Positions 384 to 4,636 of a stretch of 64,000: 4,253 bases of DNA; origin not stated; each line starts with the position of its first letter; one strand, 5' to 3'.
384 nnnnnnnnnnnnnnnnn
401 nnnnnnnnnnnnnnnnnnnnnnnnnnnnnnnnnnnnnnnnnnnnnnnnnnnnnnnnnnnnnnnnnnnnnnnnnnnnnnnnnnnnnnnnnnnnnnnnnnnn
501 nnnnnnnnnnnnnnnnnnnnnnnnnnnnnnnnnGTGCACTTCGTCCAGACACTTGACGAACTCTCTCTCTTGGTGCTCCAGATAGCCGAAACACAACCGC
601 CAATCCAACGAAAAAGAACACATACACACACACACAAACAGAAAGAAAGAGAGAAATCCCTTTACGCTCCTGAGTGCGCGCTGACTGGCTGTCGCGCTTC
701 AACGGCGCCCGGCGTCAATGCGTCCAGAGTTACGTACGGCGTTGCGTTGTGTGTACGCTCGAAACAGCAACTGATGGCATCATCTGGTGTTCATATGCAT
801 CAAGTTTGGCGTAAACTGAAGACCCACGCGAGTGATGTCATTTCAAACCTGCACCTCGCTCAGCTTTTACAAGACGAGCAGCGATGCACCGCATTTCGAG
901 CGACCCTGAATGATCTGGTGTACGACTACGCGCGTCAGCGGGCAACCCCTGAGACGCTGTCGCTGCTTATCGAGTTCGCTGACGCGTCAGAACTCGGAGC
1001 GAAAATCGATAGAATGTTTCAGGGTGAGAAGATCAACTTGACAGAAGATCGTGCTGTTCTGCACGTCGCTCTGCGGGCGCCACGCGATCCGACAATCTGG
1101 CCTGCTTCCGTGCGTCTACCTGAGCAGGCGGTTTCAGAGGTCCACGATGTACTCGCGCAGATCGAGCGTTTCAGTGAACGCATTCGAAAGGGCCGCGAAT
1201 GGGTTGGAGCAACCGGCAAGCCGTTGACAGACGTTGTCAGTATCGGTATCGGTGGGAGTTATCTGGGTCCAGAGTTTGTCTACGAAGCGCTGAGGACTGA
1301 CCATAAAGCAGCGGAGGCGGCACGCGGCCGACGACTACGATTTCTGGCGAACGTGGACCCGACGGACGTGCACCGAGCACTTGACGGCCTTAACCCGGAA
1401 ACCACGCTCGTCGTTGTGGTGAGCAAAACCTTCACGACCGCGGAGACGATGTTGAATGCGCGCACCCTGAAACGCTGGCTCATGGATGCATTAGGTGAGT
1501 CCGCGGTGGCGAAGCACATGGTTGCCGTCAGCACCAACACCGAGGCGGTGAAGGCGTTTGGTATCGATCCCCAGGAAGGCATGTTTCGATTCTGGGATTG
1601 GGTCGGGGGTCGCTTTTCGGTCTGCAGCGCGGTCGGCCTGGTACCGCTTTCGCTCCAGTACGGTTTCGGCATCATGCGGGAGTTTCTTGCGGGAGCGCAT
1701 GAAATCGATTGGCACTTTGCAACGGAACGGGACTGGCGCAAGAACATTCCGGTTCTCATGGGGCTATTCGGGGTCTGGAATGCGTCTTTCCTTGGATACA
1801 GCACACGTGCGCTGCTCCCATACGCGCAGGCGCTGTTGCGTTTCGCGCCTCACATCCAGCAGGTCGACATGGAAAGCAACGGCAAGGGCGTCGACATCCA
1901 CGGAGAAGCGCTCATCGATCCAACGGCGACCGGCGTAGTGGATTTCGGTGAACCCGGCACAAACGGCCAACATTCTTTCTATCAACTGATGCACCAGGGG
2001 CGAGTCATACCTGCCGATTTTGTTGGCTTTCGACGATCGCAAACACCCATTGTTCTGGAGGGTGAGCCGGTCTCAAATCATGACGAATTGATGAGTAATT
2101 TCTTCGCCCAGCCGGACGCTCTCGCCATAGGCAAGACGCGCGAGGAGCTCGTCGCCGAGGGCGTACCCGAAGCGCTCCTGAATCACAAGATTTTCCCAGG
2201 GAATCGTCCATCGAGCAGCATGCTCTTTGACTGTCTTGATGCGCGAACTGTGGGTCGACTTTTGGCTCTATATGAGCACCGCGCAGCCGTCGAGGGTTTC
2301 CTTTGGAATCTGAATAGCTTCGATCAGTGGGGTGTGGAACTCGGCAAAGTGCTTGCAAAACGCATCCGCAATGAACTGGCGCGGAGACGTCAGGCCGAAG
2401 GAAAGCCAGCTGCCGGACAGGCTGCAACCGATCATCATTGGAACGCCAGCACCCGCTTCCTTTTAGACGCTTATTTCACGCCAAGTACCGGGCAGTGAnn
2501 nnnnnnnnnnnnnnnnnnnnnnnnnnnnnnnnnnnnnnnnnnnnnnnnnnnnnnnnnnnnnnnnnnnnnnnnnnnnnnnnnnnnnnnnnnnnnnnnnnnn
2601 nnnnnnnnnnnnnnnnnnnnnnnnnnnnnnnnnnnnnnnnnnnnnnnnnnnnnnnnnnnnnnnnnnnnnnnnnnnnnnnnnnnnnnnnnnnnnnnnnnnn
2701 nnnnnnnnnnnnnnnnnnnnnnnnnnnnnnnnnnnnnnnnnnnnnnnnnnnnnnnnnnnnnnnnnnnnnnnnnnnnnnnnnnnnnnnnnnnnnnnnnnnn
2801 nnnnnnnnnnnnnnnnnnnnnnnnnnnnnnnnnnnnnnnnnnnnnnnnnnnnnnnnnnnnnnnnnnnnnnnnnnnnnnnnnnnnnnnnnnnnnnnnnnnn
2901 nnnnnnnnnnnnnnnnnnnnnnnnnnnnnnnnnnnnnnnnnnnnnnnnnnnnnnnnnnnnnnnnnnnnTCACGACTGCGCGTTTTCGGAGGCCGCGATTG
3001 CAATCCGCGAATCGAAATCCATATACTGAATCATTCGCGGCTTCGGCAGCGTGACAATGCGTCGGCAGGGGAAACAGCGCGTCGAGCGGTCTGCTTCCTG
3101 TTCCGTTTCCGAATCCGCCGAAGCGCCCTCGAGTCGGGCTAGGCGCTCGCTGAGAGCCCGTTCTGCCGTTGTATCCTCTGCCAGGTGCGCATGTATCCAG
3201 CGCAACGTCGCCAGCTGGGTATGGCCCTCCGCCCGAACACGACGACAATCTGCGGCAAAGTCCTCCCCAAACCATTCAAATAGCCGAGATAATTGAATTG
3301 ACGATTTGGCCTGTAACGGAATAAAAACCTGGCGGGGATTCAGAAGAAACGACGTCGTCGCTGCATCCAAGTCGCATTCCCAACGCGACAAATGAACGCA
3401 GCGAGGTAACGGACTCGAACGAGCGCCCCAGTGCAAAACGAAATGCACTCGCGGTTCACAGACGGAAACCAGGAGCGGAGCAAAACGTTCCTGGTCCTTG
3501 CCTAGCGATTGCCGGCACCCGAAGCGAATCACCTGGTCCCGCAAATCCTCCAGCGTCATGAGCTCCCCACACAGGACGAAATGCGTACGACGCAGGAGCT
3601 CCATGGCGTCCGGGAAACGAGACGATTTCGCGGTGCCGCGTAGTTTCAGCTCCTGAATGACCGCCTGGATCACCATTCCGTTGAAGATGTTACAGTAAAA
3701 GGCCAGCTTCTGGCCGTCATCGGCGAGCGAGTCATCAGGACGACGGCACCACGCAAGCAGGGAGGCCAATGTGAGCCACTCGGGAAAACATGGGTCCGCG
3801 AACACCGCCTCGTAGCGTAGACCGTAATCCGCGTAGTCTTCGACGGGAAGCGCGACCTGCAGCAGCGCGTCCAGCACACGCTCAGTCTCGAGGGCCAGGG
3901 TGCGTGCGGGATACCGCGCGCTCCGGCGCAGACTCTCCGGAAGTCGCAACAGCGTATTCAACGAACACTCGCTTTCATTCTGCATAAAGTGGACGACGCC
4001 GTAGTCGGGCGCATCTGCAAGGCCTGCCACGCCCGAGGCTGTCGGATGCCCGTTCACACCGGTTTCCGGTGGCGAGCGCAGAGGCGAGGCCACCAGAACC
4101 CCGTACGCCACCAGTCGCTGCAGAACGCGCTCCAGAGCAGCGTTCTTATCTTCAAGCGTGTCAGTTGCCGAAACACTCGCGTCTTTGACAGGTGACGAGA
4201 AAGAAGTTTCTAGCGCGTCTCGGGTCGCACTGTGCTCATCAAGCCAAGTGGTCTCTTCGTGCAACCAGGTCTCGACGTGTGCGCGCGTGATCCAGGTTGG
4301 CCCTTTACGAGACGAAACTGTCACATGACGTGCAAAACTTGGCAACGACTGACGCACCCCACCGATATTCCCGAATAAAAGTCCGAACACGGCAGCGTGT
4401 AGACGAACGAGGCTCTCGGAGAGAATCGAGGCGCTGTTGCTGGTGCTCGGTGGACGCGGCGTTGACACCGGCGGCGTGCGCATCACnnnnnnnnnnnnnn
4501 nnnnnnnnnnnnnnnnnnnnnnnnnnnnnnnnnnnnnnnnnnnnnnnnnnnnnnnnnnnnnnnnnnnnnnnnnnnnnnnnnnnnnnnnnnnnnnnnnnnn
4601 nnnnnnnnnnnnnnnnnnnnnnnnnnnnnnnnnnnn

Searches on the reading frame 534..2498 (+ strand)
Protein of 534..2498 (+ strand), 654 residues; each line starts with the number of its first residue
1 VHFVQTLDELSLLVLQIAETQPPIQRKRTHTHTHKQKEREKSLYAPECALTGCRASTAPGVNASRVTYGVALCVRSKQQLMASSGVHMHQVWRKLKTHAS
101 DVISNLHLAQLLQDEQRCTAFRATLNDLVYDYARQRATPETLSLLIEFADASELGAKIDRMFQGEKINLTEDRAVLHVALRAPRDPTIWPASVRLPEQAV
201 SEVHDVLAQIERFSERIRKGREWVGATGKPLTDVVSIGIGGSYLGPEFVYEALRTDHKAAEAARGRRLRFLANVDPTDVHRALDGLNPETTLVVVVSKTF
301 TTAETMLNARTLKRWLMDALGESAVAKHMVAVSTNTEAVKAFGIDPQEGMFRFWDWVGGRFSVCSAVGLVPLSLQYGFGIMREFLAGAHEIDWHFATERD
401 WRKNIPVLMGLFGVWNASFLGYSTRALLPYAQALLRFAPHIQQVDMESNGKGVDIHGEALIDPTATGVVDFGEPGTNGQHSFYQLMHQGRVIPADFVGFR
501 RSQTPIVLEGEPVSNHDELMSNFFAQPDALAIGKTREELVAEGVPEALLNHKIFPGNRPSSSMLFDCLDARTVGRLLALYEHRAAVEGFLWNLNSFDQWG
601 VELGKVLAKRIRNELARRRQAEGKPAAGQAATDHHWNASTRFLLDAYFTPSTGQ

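Call 42: search_protein_families(library=pfam, proteins=[window:534-2498:+], max_evalue=0.0001)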
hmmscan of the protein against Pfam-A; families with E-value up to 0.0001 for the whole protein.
window:534-2498:+ (654 aa): 1 family
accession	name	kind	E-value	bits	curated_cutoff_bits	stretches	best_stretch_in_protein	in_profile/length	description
PF00342.24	PGI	-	1.9e-183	611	22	1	131-621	1-475/486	Phosphoglucose isomerase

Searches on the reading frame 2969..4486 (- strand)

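Call 42: search_protein_families(library=pfam, proteins=[window:2969-4486:-], max_evalue=0.0001)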
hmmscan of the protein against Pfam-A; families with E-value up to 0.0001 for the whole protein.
window:2969-4486:- (505 aa): 1 family
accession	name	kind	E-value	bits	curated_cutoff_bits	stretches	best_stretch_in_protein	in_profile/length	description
PF04784.19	DUF547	-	1.5e-14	54.5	27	1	257-381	6-125/125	Protein of unknown function, DUF547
